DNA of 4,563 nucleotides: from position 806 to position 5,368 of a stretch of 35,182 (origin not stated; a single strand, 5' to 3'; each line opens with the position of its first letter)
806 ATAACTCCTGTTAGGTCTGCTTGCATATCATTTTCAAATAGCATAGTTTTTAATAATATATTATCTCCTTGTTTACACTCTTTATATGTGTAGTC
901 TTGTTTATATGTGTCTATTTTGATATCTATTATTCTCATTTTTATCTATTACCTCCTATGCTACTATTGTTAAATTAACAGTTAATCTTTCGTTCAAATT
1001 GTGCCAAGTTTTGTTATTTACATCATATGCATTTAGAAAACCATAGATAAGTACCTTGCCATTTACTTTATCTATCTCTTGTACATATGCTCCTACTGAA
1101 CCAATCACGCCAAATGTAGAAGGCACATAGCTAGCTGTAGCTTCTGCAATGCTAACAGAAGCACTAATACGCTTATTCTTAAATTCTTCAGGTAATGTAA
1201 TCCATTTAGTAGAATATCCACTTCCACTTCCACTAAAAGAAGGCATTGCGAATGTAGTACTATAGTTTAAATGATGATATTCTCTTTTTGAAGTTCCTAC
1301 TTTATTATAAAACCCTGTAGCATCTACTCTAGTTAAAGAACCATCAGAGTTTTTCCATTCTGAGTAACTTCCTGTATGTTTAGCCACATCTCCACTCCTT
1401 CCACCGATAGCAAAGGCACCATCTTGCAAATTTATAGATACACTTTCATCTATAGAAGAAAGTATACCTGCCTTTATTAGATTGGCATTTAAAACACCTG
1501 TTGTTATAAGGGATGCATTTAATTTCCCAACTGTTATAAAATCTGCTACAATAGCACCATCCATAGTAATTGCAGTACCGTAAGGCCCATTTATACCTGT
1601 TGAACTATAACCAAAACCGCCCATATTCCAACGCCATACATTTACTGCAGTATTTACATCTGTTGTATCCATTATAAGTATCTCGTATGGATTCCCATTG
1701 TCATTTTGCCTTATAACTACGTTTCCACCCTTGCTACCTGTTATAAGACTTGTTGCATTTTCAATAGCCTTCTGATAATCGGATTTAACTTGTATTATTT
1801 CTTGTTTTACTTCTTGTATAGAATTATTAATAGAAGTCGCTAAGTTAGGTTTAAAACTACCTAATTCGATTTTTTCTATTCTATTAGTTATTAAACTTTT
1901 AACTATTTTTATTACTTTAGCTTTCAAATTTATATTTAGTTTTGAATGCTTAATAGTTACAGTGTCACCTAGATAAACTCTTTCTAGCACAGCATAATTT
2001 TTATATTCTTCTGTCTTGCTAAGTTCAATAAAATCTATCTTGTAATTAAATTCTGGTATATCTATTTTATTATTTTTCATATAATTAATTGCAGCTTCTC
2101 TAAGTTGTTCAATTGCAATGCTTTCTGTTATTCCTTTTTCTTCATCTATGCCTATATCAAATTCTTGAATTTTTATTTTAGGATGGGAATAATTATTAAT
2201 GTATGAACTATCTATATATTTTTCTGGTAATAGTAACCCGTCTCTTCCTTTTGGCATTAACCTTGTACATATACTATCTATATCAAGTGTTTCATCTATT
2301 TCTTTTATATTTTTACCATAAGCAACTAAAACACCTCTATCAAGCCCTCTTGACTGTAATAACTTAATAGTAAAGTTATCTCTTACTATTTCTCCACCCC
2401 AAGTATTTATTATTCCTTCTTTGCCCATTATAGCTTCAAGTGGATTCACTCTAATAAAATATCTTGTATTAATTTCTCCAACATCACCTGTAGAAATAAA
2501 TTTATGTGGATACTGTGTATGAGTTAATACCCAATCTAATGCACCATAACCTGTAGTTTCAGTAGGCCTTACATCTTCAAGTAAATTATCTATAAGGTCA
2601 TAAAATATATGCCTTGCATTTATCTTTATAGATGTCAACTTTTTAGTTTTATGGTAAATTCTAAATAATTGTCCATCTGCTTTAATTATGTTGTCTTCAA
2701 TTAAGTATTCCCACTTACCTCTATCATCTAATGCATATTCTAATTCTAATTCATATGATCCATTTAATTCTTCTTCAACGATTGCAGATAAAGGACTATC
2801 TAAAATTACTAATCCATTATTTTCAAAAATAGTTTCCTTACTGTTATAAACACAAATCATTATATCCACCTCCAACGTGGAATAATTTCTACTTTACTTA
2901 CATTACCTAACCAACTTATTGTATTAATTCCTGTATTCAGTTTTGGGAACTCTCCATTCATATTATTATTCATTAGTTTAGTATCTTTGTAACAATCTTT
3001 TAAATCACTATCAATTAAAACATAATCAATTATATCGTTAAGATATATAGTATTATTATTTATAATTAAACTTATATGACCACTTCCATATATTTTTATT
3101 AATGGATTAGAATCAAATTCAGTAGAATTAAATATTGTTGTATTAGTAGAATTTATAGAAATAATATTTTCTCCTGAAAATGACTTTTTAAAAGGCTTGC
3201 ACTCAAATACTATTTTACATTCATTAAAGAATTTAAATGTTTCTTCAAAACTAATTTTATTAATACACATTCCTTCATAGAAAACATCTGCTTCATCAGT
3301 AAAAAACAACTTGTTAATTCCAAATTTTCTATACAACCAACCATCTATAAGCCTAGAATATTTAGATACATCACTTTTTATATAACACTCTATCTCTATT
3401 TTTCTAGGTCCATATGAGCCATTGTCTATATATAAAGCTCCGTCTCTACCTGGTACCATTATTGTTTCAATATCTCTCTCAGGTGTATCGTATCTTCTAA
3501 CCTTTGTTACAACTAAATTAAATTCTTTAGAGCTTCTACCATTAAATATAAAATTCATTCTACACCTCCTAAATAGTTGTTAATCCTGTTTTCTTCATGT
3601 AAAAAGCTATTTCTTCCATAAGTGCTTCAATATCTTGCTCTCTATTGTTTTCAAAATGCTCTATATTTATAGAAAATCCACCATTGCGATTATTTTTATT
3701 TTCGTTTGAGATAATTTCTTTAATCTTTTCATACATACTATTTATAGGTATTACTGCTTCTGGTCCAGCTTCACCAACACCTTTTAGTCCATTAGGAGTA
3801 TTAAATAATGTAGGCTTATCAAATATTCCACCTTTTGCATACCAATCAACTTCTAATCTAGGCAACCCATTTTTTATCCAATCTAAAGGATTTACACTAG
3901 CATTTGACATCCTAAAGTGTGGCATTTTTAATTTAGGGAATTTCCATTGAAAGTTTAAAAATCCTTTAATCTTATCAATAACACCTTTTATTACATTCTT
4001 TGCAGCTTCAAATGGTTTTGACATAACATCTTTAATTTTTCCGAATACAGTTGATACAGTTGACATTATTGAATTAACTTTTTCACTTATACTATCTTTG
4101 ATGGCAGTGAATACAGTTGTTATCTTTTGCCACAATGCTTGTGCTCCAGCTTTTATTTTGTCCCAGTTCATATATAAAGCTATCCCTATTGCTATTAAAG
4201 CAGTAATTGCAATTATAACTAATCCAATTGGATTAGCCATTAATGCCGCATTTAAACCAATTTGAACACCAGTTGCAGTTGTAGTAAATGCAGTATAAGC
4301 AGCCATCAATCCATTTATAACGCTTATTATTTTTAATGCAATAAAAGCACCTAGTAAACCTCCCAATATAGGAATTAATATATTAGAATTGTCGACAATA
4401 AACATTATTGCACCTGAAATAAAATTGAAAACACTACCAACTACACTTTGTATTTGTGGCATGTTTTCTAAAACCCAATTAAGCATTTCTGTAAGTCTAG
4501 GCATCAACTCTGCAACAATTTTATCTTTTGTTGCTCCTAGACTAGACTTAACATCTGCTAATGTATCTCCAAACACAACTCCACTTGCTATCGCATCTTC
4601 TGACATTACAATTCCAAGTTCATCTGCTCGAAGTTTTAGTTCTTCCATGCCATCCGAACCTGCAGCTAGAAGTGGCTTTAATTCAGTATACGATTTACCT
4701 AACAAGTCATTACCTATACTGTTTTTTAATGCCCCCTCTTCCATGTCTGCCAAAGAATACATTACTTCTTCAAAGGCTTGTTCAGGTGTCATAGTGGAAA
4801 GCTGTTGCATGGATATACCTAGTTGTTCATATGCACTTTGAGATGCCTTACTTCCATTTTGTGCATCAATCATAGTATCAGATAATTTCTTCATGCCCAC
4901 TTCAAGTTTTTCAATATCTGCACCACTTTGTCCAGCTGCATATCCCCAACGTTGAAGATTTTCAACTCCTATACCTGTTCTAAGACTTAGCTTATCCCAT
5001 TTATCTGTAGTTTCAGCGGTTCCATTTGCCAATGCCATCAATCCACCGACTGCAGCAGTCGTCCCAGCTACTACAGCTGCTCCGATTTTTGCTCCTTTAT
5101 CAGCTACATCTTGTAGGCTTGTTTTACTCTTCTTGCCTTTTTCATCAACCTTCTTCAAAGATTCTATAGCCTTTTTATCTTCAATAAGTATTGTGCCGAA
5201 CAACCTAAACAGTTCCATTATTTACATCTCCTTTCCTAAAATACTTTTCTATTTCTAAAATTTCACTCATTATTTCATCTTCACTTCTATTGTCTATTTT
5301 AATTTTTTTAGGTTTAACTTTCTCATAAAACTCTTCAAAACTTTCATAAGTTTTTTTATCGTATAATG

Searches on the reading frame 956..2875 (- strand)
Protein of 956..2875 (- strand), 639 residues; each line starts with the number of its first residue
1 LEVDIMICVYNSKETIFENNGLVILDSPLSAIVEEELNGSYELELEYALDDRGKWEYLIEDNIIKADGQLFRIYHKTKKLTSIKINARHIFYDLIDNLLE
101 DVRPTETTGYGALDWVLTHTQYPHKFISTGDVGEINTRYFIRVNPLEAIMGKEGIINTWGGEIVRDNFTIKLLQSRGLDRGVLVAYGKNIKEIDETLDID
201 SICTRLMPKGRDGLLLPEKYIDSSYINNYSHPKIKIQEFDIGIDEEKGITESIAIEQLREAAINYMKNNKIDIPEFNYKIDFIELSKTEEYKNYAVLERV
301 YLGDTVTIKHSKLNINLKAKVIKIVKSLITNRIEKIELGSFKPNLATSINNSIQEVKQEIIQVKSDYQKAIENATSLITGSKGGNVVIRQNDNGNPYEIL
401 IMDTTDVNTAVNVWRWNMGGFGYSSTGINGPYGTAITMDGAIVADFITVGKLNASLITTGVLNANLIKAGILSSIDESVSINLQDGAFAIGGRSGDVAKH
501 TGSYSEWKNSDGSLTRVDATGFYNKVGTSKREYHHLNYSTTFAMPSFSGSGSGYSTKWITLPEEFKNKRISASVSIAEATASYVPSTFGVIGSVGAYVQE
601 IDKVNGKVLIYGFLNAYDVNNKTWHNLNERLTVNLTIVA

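Call 45: search_protein_families(library=phrogs, proteins=[window:956-2875:-], max_evalue=0.00001)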
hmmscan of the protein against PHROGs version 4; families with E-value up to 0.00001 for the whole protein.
window:956-2875:- (639 aa): 21 families
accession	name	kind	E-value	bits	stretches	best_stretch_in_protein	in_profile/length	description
phrog_1067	-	head and packaging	8.5e-153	512.1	1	3-603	4-609/991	minor head protein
phrog_5555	-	tail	2e-127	427.6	1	6-467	1-462/788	tail protein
phrog_13289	-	tail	7.1e-74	250.4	1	6-363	1-369/938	tail protein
phrog_7142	-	tail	1.6e-68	232.8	1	6-364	2-360/622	tail protein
phrog_1330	-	tail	1.2e-56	193.4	1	1-374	1-398/1361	tail protein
phrog_33972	-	tail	3.4e-53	181.8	1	6-363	3-382/714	tail protein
phrog_2270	-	unknown function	2.9e-52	179.4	1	9-365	3-355/637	-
phrog_7043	-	tail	1e-45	157.8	1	16-472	15-480/1077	tail protein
phrog_8687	-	other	3e-31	109.4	1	94-366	1-277/599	tail protein with peptidase activity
phrog_2189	-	tail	3.6e-23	82.4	1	20-363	15-353/971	tail protein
phrog_9886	-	unknown function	3.1e-21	75.9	1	178-455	189-472/940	-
phrog_12312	-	head and packaging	9.9e-21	74.7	2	79-207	74-208/784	virion structural protein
phrog_3475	-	tail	3.4e-18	66.2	1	21-355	405-729/841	minor tail protein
phrog_22322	-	tail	4.3e-16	59.6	1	19-354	19-356/562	tail protein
phrog_12493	-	tail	7.1e-16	58.3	1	61-208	58-223/950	tail protein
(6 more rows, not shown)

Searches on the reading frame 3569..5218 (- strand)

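Call 45: search_protein_families(library=phrogs, proteins=[window:3569-5218:-], max_evalue=0.00001)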
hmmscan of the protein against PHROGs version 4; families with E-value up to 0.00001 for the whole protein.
window:3569-5218:- (549 aa): 34 families (the best 25 are shown)
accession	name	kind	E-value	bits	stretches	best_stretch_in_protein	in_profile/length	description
phrog_8462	-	tail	9.1e-54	184.3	1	22-505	22-455/672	tail length tape measure protein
phrog_17020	-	unknown function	1.7e-41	143.6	2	404-502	198-297/353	-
phrog_13338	-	unknown function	1.8e-35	123.5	1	34-411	26-349/903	-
phrog_38258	-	unknown function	6.8e-33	115.1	1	366-494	279-418/427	-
phrog_8125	-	tail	2.3e-30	107.2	1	26-344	56-351/578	tail length tape measure protein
phrog_58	-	tail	8.2e-30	105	2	360-514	865-1026/1544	tail length tape measure protein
phrog_991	-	tail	4.5e-29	101.7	1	12-544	246-917/1966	tail length tape measure protein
phrog_2854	-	tail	7.2e-29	102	1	28-420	35-368/855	tail length tape measure protein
phrog_9483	-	tail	7.2e-29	101.8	1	13-384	14-369/657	tail length tape measure protein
phrog_2276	-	tail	1.2e-27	97.9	1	15-483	50-475/673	tail length tape measure protein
phrog_1272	-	tail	3.2e-27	95.7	1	104-421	416-758/1606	tail length tape measure protein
phrog_28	-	tail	5.8e-21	75.8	1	29-476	394-720/1228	tail length tape measure protein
phrog_3981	-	tail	6.5e-21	76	1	16-421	17-439/584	tail length tape measure protein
phrog_9388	-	unknown function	1.9e-20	74.1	1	47-292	32-281/615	-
phrog_28958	-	unknown function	2.2e-18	67.8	1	367-494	35-167/295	-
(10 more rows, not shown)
